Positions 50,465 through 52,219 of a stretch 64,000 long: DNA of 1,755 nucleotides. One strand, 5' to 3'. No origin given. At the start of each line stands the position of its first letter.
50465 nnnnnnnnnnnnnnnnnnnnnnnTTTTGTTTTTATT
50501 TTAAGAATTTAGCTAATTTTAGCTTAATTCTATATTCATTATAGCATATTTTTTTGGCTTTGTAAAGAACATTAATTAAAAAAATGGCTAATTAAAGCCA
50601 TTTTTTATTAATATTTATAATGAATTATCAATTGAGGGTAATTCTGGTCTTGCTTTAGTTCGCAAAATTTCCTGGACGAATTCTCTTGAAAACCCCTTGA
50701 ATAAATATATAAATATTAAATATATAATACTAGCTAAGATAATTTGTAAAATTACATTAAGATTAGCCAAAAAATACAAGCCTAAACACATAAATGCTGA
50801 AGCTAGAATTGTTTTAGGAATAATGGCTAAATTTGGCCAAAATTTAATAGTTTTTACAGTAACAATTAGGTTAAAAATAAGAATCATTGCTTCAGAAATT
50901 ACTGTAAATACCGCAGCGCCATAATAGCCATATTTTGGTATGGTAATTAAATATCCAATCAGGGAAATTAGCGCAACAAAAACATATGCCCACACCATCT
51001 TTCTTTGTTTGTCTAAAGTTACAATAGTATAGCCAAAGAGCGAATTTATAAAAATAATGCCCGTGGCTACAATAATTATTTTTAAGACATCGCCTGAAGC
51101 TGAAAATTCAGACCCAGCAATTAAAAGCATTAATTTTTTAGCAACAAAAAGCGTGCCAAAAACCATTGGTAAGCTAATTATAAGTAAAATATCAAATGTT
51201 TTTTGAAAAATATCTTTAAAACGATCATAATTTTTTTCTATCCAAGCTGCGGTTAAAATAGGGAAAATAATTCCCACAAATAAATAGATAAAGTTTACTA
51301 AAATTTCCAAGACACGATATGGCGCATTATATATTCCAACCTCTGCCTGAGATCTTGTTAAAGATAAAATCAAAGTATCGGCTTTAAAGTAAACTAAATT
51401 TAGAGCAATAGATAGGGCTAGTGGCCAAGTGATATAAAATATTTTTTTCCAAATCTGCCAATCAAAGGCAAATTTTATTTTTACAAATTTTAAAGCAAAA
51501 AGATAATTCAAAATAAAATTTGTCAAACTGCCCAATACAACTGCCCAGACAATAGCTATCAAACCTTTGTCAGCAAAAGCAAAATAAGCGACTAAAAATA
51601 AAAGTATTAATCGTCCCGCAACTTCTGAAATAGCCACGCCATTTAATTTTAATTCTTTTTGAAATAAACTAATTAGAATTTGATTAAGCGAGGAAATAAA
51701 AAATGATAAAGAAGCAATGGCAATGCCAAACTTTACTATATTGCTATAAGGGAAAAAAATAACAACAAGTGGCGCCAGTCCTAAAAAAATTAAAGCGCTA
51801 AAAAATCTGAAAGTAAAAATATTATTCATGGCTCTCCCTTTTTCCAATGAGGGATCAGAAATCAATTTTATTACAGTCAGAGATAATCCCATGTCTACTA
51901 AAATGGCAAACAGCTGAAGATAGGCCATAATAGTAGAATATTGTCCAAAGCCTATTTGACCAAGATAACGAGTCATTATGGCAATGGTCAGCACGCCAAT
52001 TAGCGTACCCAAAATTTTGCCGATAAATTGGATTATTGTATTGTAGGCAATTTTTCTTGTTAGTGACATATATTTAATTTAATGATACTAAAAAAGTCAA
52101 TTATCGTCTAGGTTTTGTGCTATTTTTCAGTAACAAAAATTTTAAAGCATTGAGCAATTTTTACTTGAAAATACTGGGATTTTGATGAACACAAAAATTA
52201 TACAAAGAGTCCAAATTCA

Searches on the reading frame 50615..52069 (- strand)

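Call 71: search_protein_families(library=pfam, max_evalue=0.001, proteins=[window:50615-52069:-])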
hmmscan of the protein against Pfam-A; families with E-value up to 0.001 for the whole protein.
window:50615-52069:- (484 aa): 2 families
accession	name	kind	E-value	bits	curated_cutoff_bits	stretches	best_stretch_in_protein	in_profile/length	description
PF13440.11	Polysacc_synt_3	-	1.4e-28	100.4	23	1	31-324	1-290/293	Polysaccharide biosynthesis protein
PF01943.22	Polysacc_synt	-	1.5e-27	97.1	28.2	1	9-274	3-272/274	Polysaccharide biosynthesis protein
